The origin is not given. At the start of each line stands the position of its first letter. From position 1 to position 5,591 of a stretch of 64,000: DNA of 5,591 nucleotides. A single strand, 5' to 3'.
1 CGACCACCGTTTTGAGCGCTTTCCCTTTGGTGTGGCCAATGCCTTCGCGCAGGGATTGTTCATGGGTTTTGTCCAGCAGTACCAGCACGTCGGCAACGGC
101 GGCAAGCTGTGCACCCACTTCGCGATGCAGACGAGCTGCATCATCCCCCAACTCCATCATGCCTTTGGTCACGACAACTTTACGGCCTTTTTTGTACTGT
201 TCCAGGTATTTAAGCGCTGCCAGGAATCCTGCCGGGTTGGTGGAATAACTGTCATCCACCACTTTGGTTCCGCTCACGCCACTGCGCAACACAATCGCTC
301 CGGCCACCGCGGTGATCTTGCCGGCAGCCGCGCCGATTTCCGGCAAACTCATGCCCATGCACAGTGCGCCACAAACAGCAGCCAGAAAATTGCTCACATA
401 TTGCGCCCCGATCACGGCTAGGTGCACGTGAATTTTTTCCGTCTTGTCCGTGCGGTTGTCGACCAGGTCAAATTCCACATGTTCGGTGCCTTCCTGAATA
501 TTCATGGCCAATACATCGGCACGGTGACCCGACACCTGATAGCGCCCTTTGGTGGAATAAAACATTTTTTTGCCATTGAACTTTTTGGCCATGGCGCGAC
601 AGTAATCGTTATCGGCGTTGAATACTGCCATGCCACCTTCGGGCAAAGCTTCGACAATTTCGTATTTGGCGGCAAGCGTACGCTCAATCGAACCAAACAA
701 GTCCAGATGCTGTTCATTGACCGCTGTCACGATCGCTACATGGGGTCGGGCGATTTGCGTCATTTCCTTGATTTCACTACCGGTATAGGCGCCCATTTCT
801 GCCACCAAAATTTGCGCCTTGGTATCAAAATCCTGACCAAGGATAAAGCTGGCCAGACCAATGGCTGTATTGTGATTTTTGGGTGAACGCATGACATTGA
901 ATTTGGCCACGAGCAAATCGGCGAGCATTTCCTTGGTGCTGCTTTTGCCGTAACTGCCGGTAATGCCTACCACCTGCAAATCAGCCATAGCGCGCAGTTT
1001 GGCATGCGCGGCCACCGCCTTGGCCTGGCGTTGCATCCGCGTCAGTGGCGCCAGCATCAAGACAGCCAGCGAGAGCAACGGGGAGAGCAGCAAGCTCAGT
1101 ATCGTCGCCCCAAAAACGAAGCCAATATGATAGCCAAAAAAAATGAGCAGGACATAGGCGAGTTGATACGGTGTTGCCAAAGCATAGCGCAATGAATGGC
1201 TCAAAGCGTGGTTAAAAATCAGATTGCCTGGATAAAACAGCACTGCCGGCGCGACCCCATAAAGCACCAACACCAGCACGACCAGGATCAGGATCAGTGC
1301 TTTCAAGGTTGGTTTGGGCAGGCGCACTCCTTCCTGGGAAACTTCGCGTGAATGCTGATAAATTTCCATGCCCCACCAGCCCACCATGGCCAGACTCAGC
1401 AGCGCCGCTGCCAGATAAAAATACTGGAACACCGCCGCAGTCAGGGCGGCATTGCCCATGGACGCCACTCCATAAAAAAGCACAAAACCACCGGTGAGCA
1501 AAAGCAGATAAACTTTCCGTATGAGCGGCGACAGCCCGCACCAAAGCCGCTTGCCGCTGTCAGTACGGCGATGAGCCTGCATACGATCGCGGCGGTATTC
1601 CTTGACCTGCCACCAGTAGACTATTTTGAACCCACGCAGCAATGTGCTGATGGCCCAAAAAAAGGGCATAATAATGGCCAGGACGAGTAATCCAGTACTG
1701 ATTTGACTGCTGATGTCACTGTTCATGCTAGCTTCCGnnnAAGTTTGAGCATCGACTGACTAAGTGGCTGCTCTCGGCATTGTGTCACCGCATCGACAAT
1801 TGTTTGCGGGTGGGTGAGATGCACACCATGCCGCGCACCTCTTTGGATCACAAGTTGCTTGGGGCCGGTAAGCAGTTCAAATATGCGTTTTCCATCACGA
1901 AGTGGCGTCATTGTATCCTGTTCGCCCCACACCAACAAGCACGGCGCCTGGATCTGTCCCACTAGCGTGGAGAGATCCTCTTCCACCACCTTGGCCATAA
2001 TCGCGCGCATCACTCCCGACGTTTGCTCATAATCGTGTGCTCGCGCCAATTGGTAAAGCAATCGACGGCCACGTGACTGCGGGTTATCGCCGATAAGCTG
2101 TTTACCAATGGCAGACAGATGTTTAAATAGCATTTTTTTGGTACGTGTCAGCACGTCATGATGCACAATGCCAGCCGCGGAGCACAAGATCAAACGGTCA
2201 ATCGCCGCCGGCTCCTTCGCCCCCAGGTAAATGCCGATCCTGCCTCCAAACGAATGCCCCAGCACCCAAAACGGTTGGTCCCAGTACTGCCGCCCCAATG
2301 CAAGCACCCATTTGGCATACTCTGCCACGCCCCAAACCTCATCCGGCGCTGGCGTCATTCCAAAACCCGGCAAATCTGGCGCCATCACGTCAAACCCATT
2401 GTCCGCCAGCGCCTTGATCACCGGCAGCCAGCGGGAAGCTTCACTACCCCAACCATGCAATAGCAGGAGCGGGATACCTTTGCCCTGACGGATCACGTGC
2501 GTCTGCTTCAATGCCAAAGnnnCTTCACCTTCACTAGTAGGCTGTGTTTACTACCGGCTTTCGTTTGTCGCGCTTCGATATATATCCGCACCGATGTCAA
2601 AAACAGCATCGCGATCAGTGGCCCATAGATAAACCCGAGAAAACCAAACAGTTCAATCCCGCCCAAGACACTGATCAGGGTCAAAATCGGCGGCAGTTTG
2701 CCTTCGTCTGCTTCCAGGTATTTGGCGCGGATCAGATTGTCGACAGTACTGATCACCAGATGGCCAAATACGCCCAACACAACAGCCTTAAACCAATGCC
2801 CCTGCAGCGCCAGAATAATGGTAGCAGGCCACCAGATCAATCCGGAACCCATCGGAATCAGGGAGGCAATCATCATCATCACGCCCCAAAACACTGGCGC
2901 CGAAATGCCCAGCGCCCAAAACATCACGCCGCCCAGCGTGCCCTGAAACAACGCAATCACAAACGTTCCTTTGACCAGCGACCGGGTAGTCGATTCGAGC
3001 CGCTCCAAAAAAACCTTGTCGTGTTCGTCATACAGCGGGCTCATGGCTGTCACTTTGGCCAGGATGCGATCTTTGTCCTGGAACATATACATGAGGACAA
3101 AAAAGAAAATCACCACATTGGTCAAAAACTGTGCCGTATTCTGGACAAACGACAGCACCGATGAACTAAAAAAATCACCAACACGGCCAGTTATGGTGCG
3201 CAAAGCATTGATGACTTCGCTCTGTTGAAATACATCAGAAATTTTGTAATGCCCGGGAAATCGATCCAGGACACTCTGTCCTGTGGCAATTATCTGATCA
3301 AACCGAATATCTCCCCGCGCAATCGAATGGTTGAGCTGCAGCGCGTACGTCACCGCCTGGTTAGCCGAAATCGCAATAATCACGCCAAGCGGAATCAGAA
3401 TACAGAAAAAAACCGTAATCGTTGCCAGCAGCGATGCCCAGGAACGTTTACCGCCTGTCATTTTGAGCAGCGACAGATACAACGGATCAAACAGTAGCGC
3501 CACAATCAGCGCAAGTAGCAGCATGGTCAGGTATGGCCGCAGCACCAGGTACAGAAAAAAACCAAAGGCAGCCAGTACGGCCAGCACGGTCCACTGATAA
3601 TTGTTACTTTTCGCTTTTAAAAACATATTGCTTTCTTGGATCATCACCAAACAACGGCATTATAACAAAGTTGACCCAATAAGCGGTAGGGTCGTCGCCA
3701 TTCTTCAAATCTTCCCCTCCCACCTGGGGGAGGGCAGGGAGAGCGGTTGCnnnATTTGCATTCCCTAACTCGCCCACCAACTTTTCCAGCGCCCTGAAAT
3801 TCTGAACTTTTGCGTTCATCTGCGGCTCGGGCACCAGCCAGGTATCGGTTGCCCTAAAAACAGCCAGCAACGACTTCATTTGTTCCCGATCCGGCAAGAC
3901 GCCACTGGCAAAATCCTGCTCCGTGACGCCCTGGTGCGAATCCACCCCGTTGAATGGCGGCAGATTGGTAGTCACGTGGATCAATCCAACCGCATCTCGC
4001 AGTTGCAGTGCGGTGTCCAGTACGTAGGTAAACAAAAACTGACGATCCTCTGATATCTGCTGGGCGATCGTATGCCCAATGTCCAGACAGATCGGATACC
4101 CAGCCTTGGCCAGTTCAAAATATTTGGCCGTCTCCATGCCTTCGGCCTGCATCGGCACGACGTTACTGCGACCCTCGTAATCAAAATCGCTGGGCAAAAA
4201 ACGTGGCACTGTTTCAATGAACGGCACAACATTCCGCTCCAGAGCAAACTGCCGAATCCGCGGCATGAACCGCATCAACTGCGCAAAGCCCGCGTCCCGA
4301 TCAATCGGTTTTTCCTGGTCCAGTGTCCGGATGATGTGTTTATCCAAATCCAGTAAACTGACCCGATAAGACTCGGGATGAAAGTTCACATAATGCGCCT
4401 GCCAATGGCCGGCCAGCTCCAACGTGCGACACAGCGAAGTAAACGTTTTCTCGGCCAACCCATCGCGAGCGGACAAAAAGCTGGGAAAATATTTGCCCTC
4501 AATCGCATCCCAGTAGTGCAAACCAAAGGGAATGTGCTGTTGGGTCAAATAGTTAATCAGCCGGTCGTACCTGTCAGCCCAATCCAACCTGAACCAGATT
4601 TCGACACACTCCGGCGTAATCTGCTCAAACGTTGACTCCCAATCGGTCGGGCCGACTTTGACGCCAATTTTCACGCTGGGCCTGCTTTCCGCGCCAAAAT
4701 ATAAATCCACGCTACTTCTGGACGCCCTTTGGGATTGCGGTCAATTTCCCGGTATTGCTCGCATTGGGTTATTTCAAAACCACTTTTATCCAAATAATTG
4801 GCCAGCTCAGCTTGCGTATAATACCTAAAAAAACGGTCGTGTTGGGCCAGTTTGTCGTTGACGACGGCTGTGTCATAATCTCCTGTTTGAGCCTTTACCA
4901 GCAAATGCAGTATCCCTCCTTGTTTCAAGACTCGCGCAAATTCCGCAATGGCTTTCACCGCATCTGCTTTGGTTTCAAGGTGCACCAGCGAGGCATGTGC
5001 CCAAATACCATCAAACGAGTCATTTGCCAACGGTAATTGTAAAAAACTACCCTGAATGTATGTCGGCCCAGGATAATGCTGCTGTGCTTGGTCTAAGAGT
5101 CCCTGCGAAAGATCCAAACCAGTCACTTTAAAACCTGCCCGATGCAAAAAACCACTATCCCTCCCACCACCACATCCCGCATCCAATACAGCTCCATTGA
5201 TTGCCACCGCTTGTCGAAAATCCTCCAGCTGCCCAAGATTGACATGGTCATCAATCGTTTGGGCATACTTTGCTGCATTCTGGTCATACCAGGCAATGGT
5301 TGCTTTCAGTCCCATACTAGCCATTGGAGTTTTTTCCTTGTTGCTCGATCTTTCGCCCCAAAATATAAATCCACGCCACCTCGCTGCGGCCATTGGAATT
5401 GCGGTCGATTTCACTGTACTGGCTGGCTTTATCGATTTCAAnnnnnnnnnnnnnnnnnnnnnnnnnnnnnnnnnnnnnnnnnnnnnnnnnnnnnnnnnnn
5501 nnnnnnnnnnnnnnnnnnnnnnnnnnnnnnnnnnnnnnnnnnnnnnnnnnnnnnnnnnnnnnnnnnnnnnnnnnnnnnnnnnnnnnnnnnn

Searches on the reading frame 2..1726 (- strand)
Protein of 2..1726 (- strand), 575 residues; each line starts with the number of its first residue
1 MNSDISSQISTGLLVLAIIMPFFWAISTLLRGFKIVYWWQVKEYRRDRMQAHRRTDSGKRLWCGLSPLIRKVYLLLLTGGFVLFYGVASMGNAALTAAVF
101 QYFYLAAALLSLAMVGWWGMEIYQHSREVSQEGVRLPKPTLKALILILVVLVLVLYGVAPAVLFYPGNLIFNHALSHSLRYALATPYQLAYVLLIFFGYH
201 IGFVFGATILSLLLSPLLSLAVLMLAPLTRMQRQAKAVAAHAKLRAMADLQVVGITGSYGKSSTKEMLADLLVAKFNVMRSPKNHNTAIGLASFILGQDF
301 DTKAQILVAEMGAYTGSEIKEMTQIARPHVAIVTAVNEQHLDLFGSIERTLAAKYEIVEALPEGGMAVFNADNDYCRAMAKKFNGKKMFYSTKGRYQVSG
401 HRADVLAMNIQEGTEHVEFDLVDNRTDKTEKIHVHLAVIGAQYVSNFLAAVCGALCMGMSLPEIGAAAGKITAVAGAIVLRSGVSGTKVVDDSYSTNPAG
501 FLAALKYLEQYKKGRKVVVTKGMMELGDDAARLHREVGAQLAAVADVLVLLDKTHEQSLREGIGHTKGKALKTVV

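Call 21: search_protein_families(library=pfam, proteins=[window:2-1726:-], max_evalue=0.001)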
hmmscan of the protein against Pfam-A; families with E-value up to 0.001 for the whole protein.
window:2-1726:- (575 aa): 2 families
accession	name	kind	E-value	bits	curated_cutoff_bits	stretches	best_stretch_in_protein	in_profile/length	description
PF08245.18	Mur_ligase_M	-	5.1e-35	121.7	24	1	255-452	1-198/200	Mur ligase middle domain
PF02875.26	Mur_ligase_C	-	1.4e-11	45.7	28.4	1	483-564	8-92/127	Mur ligase, glutamate ligase domain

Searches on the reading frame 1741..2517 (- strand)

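Call 21: search_protein_families(library=pfam, proteins=[window:1741-2517:-], max_evalue=0.001)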
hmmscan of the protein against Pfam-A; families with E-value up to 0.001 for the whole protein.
window:1741-2517:- (259 aa): 4 families
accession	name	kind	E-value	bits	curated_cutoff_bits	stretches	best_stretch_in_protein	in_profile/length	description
PF00561.26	Abhydrolase_1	-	2.9e-27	96.3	25.8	1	16-164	2-150/245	alpha/beta hydrolase fold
PF12146.15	Hydrolase_4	-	4.7e-23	82.2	27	1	17-233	7-235/239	Serine aminopeptidase, S33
PF12697.13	Abhydrolase_6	-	8.9e-19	69.4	26.3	1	17-243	1-217/217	Alpha/beta hydrolase family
PF08386.16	Abhydrolase_4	-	0.00079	20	21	0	190-245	34-88/103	TAP-like protein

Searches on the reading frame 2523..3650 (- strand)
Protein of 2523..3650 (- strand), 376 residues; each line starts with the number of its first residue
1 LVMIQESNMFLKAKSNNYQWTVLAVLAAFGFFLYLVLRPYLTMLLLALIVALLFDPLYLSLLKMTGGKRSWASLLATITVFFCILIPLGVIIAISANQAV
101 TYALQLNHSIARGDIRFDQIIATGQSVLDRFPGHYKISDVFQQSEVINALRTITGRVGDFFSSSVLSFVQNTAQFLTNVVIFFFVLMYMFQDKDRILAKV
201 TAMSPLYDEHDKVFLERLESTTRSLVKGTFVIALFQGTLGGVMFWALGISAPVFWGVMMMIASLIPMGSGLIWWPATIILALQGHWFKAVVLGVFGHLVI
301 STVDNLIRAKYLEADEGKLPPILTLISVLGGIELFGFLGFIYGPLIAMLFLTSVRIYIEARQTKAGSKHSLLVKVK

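Call 21: search_protein_families(library=pfam, proteins=[window:2523-3650:-], max_evalue=0.001)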
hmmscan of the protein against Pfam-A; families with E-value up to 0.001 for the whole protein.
window:2523-3650:- (376 aa): 1 family
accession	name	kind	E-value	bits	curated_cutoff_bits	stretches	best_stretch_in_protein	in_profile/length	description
PF01594.21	AI-2E_transport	-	3e-45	155.3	34.3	1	23-357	4-326/327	AI-2E family transporter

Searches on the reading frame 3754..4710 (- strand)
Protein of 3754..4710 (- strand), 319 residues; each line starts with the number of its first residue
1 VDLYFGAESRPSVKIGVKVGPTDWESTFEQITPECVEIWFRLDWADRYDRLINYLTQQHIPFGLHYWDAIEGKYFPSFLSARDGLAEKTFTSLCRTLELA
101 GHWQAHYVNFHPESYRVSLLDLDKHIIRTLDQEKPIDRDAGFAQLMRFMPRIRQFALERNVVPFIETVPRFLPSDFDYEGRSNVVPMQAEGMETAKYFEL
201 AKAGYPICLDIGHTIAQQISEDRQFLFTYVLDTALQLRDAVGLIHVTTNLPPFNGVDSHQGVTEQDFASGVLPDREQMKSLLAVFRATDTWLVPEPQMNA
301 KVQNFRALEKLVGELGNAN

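Call 21: search_protein_families(library=pfam, proteins=[window:3754-4710:-], max_evalue=0.001)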
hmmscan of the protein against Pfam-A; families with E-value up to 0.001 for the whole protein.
window:3754-4710:- (319 aa): 1 family
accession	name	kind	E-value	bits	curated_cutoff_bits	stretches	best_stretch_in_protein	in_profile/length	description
PF01261.30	AP_endonuc_2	-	6.1e-06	26.5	31.1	1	35-252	11-191/249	Xylose isomerase-like TIM barrel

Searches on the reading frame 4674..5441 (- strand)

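Call 21: search_protein_families(library=pfam, proteins=[window:4674-5441:-], max_evalue=0.001)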
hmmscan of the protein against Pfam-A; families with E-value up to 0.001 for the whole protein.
window:4674-5441:- (256 aa): 7 families
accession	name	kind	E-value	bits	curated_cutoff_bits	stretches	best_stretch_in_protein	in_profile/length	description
PF08241.18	Methyltransf_11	-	7.2e-22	78.3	21.2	1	86-178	1-93/95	Methyltransferase domain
PF13649.12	Methyltransf_25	-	2.2e-20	73.5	27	1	85-176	1-97/97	Methyltransferase domain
PF08242.18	Methyltransf_12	-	6e-12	46.6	30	1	86-178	1-98/98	Methyltransferase domain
PF13847.12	Methyltransf_31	-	1.8e-11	44.3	27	1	83-179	5-108/145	Methyltransferase domain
PF13489.12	Methyltransf_23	-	1e-10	42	27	1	82-226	23-163/164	Methyltransferase domain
PF03848.20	TehB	-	5.6e-07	29.6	20.4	1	82-221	31-173/193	Tellurite resistance protein TehB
PF01209.24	Ubie_methyltran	-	1.8e-05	24.7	20.1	1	84-182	50-153/233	ubiE/COQ5 methyltransferase family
